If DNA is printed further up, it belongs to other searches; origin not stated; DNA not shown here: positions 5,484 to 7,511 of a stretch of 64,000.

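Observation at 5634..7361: Orphan VirD4/TraD-like coupling ATPase with C-terminal zinc ribbon in a purely housekeeping context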

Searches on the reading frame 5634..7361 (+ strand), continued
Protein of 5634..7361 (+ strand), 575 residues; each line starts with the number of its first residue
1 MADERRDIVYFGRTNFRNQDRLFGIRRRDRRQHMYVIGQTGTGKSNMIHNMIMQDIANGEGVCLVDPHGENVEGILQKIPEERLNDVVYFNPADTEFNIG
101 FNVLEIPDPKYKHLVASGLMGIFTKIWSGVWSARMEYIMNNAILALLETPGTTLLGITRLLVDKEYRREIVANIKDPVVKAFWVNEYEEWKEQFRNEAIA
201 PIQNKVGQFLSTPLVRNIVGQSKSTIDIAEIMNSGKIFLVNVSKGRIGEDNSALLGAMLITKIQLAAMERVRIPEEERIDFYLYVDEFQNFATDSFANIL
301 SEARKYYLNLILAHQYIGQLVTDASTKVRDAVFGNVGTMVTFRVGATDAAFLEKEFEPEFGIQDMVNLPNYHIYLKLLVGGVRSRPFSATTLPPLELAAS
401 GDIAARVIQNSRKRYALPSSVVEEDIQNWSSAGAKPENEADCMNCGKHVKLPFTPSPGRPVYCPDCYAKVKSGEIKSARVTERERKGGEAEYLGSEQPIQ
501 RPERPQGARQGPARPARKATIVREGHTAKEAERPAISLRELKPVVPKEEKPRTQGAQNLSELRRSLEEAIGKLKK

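Call 51: find_homologous_proteins(query=L016:5173-6972:+, max_evalue=0.00001)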
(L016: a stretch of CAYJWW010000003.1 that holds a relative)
Query L016:5173-6972:+ (600 aa): 6130 proteins with E <= 0.00001 among 8000 candidates; the best 120 are listed.
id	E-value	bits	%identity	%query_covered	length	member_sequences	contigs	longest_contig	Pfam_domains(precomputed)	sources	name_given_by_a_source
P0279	0.0e+0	1222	100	83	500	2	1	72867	-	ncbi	-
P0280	3.5e-285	966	69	94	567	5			-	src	-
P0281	1.4e-279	947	67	94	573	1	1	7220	-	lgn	-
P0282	2.1e-269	914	65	95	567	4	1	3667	-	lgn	-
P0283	1.2e-265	901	64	95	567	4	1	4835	-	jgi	jgi:Zn ribbon nucleic-acid-binding protein/uncharacterized protein YbaR (Trm112 family)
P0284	4.7e-265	899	64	95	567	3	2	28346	-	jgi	-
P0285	5.7e-265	899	65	95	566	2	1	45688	-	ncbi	-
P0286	9.8e-259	878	62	95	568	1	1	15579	-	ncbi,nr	ncbi:MAG: hypothetical protein HY436_01805 [Candidatus Liptonbacteria bacterium]|nr:hypothetical pro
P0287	9.9e-258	875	63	95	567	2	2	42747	-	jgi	-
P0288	2.0e-256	871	61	95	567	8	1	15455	-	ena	-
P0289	1.2e-255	868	62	95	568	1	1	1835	-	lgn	-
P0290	5.6e-255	866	63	95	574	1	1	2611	-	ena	-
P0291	6.0e-255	866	62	94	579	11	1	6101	-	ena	-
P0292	4.0e-254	863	62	95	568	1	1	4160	-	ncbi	-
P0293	1.0e-251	855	61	95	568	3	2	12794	-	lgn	-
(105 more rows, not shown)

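Call 64: predict_structure(alignment_id=A2)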
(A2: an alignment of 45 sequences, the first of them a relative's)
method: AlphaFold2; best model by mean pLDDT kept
length: 567 residues; sequences in the alignment: 45
mean_pLDDT: 82.7   pTM: 0.83
mean pLDDT of the five models: 82.7, 80.8, 78.9, 76.2, 76.0
residues with pLDDT >= 90: 246; 70-90: 190; 50-70: 126; < 50: 5
segments of 3 or more residues with pLDDT < 50: none
pLDDT, mean of each block of 10 residues (from residue 1): 85 90 84 89 86 89 92 91 91 95 95 90 82 71 63 63 55 59 68 80 89 92 95 96 94 94 86 66 61 59 62 63 66 69 69 67 71 81 93 95 96 92 90 90 94 84 96 96 95 90 91 87 81 90 90 88 75
secondary structure, 60 per line:
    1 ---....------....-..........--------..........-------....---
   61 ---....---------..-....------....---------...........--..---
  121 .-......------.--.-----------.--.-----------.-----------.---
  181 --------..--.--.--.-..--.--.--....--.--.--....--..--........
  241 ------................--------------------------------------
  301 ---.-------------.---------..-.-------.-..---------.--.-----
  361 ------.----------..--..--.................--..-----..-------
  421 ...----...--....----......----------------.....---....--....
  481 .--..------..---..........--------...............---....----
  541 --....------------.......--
elements in order: E4-7 E14-17 H19-28 H37-46 E54-57 E64-67 H80-83 H90-93 H103-113 H123-128 E211-214 E223-226 H233-240 H248-262 H386-402 H433-436 H441-446 H477-481 H497-506 H515-529 E533-536 E543-546 H559-565

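Call 66: fold_search(model_id=the predicted structure, library=pdb)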
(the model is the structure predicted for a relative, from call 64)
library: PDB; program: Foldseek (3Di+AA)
matches with E <= 10: 11; with E <= 0.001: 0
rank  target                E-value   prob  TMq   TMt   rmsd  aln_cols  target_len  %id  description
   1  9hny_Fd               3.3e+00  0.28  0.05  0.28   3.8        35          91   28  Mitoribosomal small subunit in complex with Mettl15 and Mettl17 (released 2025-03-26)
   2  8j56_F                4.3e+00  0.10  0.06  0.17   9.9        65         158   18  Crystal structure of the FlhDC complex from Cupriavidus necator (released 2024-02-28)
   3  8j56_C                4.8e+00  0.09  0.06  0.17   9.9        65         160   18  Crystal structure of the FlhDC complex from Cupriavidus necator (released 2024-02-28)
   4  8gpp_C                6.9e+00  0.01  0.06  0.13  13.7       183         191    8  Acinetobacter baumannii carbonic anhydrase PaaY (released 2023-05-31)
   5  8gpm                  7.3e+00  0.01  0.08  0.15  13.1       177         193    8  Acinetobacter baumannii carbonic anhydrase (released 2023-05-31)
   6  1qrl                  7.3e+00  0.01  0.06  0.09  14.0       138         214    8  A CLOSER LOOK AT THE ACTIVE SITE OF GAMMA-CARBONIC ANHYDRASES: HIGH RESOLUTION CRYSTALLOGRAPHIC STUDIES OF THE CARBONIC  (released 1999-06-25)
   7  4d0k_C                8.5e+00  0.02  0.04  0.16  16.2        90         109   14  Complex of Chaetomium thermophilum PAN2 (WD40-CS1) with PAN3 (C-term) (released 2014-06-04)
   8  6iwd_B                9.5e+00  0.06  0.05  0.34   5.4        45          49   18  The PTP domain of human PTPN14 in a complex with the CR3 domain of HPV18 E7 (released 2019-07-31)
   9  8e3d_B                9.5e+00  0.01  0.05  0.16  12.6        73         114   15  ZBTB7A Zinc Finger Domain Bound to DNA Duplex Containing CAST sequence (#11) (released 2023-02-08)
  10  1vzy_A                9.5e+00  0.01  0.04  0.07  20.8       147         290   14  Crystal structure of the Bacillus subtilis HSP33 (released 2004-10-06)
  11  6sc9_A                1.0e+01  0.01  0.04  0.05  11.5        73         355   20  dAb3/HOIP-RBR-HOIPIN-8 (released 2019-11-27)

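Call 68: search_protein_families(library=ncbifam, proteins=[L016:5173-6972:+, L015:6385-7797:+, L015:8018-8548:+, L015:8644-10005:+], max_evalue=0.01)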
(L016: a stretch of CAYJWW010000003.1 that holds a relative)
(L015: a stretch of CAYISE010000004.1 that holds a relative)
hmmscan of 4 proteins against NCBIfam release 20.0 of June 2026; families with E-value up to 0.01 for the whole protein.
L016:5173-6972:+ (600 aa): 0 families

L015:6385-7797:+ (471 aa): 0 families

L015:8018-8548:+ (177 aa): 1 family
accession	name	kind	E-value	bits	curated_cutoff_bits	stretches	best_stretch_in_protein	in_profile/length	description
NF033919.1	PA2779_fam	subfamily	0.0023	18.1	40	1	101-135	50-84/123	PA2779 family protein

L015:8644-10005:+ (454 aa): 8 families
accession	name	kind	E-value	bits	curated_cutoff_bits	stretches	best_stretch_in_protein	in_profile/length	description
NF045973.1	conju_CD1115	equivalog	1.1e-11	44.3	250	1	54-372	21-363/442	VirD4-like conjugal transfer protein, CD1115 family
TIGR03743.1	SXT_TraD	subfamily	3e-10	39.2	366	2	34-96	152-214/636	conjugative transfer system coupling protein TraD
TIGR03754.1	conj_TOL_TraD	equivalog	2.9e-09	36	647.55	1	33-97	156-220/643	type IV conjugative transfer system coupling protein TraD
NF053655.1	CedD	equivalog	1.7e-05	23.7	600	1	49-108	213-272/527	DNA-translocating ATPase CedD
NF010447.0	PRK13873.1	equivalog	0.00026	19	1020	1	58-202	442-585/815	conjugal transfer protein TrbE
NF045971.1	conju_CD1110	equivalog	0.00056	18.3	325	1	307-377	628-704/752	VirB4-like conjugal transfer ATPase, CD1110 family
TIGR02759.1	TraD_Ftype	equivalog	0.00094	18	521.35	0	299-347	401-450/566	type IV conjugative transfer system coupling protein TraD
NF041326.1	Bacteroid_MobC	subfamily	0.006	15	900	0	309-394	460-549/655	conjugal transfer protein MobC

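Call 70: search_solved_structures(query=A1, max_evalue=0.01)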
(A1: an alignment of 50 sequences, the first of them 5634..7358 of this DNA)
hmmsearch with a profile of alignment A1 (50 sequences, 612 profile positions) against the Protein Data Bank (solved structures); distinct sequences matched with E-value up to 0.01: 2.
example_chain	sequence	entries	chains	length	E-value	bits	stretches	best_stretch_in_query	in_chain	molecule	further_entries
1gl6_A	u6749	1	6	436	4.5e-05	25.5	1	30-75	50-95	ATPASE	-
1e9r_A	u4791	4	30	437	4.5e-05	25.5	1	30-75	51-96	CONJUGAL TRANSFER PROTEIN TRWB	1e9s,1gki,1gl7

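Call 74: search_dna_similar(query=window:5634-7058:+, collection=plasmids, mode=protein, max_evalue=0.001, max_rows=12)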
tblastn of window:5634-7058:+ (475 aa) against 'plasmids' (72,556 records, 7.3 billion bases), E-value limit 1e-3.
Records with a match: 642; places in all: 656; records where one place covers at least 80% of the query: 78.
Best place of each record, by identity: <60% 642.
By first word of the organism name: Bacillus 346; Streptomyces 87; Staphylococcus 27; Clostridium 25; Natrinema 13; Lactobacillus 12; Sulfolobus 11; Haladaptatus 10; Lysinibacillus 9; Streptococcus 9; and 56 more.
By predicted mobility (MOB-suite, as given by PLSDB): non-mobilizable 477; conjugative 117; mobilizable 48.
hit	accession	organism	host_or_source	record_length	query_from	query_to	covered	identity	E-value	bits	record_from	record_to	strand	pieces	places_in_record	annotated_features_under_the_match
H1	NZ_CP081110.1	Sulfitobacter mediterraneus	-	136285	1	392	83%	39.2%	5e-89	304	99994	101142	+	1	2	type IV secretion system DNA-binding domain-containing protein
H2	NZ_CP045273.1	Priestia megaterium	pure culture,Paper surface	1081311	24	431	77%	39.8%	4e-30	278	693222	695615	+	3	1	none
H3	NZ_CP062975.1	Pontibacillus sp. ALD_SL1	mangrove mud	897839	44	428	73%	38.7%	6e-19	243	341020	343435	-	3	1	hypothetical protein (x2)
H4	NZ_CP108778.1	Embleya sp. NBC_00896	-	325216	7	393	81%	34.3%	5e-63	229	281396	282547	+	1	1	type IV secretory system conjugative DNA transfer family protein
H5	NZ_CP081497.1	Streptomyces sp. BHT-5-2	whole organism,plant soil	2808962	21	394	79%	35.0%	1e-62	227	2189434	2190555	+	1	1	none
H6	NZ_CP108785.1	Embleya sp. NBC_00888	-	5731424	18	393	79%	34.2%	5e-66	237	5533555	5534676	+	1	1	none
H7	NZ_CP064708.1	Bradyrhizobium sp. 131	Acmispon strigosus,cell culture,root ...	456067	18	394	79%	31.5%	3e-53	200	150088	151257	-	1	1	type IV secretion system DNA-binding domain-containing protein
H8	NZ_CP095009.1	Halococcus dombrowskii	Direct from delivered sample,Rock salt ...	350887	9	424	88%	26.7%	8e-29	128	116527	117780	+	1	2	TraM recognition domain-containing protein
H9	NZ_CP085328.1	Haladaptatus salinisoli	cell culture,saline soil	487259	32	427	83%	27.7%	4e-32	137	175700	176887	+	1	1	type IV secretion system DNA-binding domain-containing protein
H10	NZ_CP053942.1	Halorubrum salinarum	soil,single cell,solar salt farm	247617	21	445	89%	25.8%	7e-31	134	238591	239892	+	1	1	type IV secretion system DNA-binding domain-containing protein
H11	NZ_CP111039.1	Haladaptatus caseinilyticus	cell culture,sediment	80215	32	424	83%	27.9%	4e-33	140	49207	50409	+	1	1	TraM recognition domain-containing protein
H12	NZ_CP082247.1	Natrinema sp. SYSU A 869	cell culture,salt lake sediment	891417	32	434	85%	27.1%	7e-32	137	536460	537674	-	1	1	type IV secretion system DNA-binding domain-containing protein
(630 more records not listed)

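Call 75: search_dna_similar(query=window:5634-7058:+, collection=phages, mode=protein, max_evalue=0.001, max_rows=8)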
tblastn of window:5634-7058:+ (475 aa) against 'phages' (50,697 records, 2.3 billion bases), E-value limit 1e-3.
Records with a match: 47; places in all: 47; records where one place covers at least 80% of the query: 0.
Best place of each record, by identity: <60% 47.
By first word of the organism name: Bacillus 40; Geobacillus 2; Deep-sea 2; Brevibacillus 1; Microcystis 1; Clostridium 1.
By host as written in the record: Bacillus subtilis 12; Bacillus subtilis BEST7003 6; Bacillus cereus 4; - 3; Bacillus megaterium str. ATCC 43725 2; Geobacillus kaustophilus ATCC 8005 2; Bacillus cereus HER1399 2; Bacillus cereus BGSC 6E1 2; and 12 more.
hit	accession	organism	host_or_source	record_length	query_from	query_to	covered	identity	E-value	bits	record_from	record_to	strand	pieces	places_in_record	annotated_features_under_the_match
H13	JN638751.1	Bacillus phage G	Bacillus megaterium str. ATCC 43725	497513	36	393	75%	28.6%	2e-39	157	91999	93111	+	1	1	156: gp156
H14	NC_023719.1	Bacillus phage G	Bacillus megaterium str. ATCC 43725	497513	36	393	75%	28.6%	2e-39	157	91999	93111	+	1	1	156: gp156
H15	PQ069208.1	Bacillus phage S4-1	Bacillus sp. S4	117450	36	377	72%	25.3%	8e-19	96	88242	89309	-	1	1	record has no annotation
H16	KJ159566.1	Geobacillus phage GBK2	Geobacillus kaustophilus ATCC 8005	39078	37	396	76%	23.7%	2e-4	50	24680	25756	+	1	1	hypothetical protein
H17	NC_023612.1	Geobacillus phage GBK2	Geobacillus kaustophilus ATCC 8005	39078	37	396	76%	23.7%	2e-4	50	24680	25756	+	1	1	hypothetical protein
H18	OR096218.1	Bacillus phage vB_BceS-M2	Bacillus cereus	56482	36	387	74%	24.1%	1e-15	86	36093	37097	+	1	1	lipid A export ATP-binding/permease protein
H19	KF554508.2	Bacillus phage CP-51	Bacillus cereus HER1399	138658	36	377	72%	24.7%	6e-18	93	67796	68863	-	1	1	hypothetical protein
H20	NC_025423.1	Bacillus phage CP-51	Bacillus cereus HER1399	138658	36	377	72%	24.7%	6e-18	93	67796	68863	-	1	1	hypothetical protein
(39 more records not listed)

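Call 76: get_annotated_region(hit=H1, flank=9000)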
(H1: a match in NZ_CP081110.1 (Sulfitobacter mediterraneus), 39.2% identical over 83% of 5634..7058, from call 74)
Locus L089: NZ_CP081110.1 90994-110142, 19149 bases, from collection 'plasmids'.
description: Sulfitobacter mediterraneus strain M342 plasmid unnamed1, complete sequence
organism: Sulfitobacter mediterraneus (NCBI taxid 83219)
taxonomy: Bacteria; Pseudomonadota; Alphaproteobacteria; Rhodobacterales; Roseobacteraceae; Sulfitobacter; Sulfitobacter mediterraneus
host: -; source: -; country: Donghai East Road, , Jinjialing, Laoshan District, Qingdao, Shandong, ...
typing (MOB-suite, as given by PLSDB): non-mobilizable
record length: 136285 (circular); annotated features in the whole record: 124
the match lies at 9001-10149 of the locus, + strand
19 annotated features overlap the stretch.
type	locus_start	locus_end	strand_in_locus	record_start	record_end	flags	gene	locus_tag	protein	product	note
CDS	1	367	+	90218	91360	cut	-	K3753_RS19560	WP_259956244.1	tyrosine-type recombinase/integrase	GO:0015074 - DNA integration [Evidence IEA]; GO:0006310 - DNA recombination [Evidence IEA]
CDS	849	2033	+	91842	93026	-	repA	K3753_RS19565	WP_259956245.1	plasmid partitioning protein RepA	-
CDS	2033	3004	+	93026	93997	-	repB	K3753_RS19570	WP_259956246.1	plasmid partitioning protein RepB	-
CDS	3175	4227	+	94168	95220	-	-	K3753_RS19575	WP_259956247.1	helix-turn-helix domain-containing protein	-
CDS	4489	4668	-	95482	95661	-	-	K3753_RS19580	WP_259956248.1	hypothetical protein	-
CDS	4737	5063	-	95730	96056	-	-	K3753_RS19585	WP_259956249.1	hypothetical protein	-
CDS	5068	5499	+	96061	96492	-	-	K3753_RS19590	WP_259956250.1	hypothetical protein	-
CDS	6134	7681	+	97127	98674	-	-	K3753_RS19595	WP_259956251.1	recombinase family protein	GO:0006310 - DNA recombination [Evidence IEA]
CDS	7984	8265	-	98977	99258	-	-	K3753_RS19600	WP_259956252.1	hypothetical protein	-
CDS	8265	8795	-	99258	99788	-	-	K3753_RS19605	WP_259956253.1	DUF3768 domain-containing protein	-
CDS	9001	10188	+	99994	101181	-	-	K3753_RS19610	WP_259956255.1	type IV secretion system DNA-binding domain-containing protein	-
CDS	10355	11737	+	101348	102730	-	-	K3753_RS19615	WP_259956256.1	transposase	GO:0006313 - DNA transposition [Evidence IEA]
CDS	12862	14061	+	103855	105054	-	-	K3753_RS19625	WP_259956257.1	IS91 family transposase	-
CDS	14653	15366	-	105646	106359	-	-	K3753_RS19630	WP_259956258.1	alpha/beta hydrolase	-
CDS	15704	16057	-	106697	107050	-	-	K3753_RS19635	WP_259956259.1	hypothetical protein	-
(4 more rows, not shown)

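Call 77: get_annotated_region(hit=H4, flank=9000)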
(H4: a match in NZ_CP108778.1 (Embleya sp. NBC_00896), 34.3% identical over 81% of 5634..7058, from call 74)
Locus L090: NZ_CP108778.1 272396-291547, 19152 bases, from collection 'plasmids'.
description: Embleya sp. NBC_00896 plasmid unnamed2, complete sequence
organism: Embleya sp. NBC_00896 (NCBI taxid 2975961)
taxonomy: Bacteria; Actinomycetota; Actinomycetes; Kitasatosporales; Streptomycetaceae; Embleya; Embleya sp. NBC 00896
host: -; source: -; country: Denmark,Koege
typing (MOB-suite, as given by PLSDB): non-mobilizable
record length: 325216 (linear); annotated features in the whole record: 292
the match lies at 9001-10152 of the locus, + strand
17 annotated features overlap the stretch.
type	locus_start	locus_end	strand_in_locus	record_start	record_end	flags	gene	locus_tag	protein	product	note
CDS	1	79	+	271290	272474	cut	-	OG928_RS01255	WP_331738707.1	3'-5' exonuclease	-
CDS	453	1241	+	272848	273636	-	-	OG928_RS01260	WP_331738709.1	hypothetical protein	-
CDS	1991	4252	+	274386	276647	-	-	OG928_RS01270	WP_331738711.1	hypothetical protein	-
CDS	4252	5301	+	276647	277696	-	-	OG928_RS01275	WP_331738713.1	PrgI family protein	-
CDS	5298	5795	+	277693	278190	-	-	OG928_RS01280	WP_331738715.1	XF1762 family protein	-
CDS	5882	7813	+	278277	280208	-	-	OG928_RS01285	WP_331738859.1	ATP-binding protein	-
CDS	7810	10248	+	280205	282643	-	-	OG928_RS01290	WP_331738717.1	type IV secretory system conjugative DNA transfer family protein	-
CDS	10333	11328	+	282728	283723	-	-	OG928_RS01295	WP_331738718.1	replication-relaxation family protein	-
CDS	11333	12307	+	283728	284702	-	-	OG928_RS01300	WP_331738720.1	NlpC/P60 family protein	-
CDS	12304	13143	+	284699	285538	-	-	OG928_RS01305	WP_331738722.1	hypothetical protein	-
CDS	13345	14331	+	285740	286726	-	-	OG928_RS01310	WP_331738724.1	hypothetical protein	-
CDS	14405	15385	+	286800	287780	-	-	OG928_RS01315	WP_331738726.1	hypothetical protein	-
CDS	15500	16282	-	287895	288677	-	-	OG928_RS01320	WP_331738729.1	helix-turn-helix domain-containing protein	-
CDS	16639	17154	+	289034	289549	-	-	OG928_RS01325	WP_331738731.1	hypothetical protein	-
CDS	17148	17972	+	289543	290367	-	-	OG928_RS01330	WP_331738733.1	hypothetical protein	-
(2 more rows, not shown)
